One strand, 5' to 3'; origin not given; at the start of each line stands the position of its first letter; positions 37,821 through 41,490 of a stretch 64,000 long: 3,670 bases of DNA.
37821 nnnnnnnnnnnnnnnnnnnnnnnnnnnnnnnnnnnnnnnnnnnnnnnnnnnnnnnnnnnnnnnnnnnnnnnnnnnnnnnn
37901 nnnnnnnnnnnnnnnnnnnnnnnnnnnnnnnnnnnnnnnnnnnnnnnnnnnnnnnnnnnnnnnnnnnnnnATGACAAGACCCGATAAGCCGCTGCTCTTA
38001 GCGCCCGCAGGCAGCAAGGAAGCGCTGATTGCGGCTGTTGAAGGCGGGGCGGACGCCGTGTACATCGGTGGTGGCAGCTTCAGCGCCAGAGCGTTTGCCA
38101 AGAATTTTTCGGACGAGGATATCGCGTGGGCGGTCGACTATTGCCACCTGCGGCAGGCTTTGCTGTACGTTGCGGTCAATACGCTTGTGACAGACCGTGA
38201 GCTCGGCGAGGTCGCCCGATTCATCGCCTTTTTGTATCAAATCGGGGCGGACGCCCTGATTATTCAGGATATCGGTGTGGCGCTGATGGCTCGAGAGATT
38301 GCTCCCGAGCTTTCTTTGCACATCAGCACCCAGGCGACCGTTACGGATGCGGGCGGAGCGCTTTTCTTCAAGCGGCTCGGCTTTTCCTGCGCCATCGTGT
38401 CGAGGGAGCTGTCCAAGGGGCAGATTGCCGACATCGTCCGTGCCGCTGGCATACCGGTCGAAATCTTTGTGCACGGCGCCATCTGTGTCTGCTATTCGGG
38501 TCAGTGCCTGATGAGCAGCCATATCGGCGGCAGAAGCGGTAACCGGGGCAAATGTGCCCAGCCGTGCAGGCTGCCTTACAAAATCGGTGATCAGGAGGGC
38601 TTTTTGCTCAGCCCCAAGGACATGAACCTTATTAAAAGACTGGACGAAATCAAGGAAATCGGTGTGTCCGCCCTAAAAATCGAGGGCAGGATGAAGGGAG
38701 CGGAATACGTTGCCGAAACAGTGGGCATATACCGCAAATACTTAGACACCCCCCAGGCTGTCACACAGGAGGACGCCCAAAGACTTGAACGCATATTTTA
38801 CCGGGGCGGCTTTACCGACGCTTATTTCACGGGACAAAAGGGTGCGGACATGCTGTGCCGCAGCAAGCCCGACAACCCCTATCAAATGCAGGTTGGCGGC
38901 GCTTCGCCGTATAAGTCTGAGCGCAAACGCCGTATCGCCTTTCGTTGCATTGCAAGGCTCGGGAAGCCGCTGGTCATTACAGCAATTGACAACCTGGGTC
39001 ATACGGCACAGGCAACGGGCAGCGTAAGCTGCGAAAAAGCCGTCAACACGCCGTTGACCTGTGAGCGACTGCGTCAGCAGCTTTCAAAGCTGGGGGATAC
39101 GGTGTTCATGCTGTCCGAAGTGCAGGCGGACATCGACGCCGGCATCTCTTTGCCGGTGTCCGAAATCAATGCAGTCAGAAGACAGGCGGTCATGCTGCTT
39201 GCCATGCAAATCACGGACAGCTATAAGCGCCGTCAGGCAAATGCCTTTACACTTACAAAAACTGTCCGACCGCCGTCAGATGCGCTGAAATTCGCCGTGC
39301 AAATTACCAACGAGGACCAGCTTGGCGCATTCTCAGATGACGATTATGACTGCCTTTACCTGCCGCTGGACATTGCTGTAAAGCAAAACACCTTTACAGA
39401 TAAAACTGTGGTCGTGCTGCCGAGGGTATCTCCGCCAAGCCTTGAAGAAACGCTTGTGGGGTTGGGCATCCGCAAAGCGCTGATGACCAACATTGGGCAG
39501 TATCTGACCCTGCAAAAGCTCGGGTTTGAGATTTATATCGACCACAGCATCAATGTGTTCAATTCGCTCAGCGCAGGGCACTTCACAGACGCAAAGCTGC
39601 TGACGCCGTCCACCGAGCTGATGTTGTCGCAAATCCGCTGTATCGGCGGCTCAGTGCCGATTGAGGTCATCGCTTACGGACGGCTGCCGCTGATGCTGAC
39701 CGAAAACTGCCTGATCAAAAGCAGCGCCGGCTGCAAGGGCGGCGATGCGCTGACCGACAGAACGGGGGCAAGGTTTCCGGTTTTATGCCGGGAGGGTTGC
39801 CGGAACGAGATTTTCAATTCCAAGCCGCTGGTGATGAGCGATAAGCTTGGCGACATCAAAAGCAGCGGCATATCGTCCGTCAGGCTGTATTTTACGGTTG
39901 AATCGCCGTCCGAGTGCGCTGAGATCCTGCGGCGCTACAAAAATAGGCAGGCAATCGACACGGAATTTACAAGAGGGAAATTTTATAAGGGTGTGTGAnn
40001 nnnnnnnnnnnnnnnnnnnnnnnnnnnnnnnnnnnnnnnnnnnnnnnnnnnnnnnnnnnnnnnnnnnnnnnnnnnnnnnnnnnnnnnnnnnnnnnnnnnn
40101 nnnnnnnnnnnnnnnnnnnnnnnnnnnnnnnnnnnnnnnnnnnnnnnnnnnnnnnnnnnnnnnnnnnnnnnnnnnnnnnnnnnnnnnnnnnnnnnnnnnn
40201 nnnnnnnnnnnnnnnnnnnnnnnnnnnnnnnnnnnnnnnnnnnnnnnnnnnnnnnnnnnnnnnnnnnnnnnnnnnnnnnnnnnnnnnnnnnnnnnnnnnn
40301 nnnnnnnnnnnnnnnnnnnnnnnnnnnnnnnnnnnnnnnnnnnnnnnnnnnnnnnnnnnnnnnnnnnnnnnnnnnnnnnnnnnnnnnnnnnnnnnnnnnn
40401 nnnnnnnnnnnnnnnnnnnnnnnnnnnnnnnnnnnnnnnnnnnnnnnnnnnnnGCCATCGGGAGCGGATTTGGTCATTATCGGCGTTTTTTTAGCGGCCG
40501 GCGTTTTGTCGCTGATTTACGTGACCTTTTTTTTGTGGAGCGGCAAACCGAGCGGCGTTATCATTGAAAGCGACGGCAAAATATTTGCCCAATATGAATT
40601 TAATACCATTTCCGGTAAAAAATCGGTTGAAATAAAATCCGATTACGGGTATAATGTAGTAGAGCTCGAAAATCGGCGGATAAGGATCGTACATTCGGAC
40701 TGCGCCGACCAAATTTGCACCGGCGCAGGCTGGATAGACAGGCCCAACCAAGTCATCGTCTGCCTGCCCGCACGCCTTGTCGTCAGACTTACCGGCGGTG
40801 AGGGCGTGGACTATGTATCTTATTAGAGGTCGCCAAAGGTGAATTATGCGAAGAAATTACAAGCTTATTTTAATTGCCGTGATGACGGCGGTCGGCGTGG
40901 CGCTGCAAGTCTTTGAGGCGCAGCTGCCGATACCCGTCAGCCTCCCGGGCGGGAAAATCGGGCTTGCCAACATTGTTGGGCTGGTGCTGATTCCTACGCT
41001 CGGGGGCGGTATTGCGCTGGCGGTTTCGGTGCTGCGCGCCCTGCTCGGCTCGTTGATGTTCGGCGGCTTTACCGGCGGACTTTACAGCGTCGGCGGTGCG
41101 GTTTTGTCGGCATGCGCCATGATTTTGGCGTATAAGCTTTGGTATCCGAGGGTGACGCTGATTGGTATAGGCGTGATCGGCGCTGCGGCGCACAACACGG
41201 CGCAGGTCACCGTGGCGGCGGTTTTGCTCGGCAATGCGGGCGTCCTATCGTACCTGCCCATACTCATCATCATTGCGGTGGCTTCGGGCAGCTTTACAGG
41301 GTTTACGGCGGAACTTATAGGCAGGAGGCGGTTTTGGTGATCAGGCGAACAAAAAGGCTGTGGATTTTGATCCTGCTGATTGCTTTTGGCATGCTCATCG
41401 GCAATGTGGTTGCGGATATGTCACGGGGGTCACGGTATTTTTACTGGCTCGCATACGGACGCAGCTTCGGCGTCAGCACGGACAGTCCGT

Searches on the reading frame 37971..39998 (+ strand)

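Call 44: search_protein_families(library=pfam, proteins=[window:37971-39998:+], max_evalue=0.0001)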
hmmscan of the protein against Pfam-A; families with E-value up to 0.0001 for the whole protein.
window:37971-39998:+ (675 aa): 2 families
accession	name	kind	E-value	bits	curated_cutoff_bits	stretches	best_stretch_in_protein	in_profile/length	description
PF01136.24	Peptidase_U32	-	2.8e-77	259.6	22.4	1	80-290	3-231/233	Peptidase family U32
PF12392.13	DUF3656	-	1.4e-20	74.4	22.1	1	315-413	20-107/109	Collagenase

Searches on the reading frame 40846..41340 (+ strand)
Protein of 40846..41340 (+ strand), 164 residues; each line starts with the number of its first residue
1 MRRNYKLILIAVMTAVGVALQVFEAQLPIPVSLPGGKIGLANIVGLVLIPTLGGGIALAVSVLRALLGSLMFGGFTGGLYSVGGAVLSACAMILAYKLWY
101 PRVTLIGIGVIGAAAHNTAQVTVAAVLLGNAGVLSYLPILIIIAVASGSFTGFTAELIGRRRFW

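Call 45: search_protein_families(library=pfam, proteins=[window:40846-41340:+], max_evalue=0.0001)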
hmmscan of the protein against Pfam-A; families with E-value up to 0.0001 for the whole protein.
window:40846-41340:+ (164 aa): 1 family
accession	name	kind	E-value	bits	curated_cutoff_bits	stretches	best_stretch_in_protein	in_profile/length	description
PF07456.16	Hpre_diP_synt_I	-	2.1e-36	125.6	30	1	13-156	1-145/147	Heptaprenyl diphosphate synthase component I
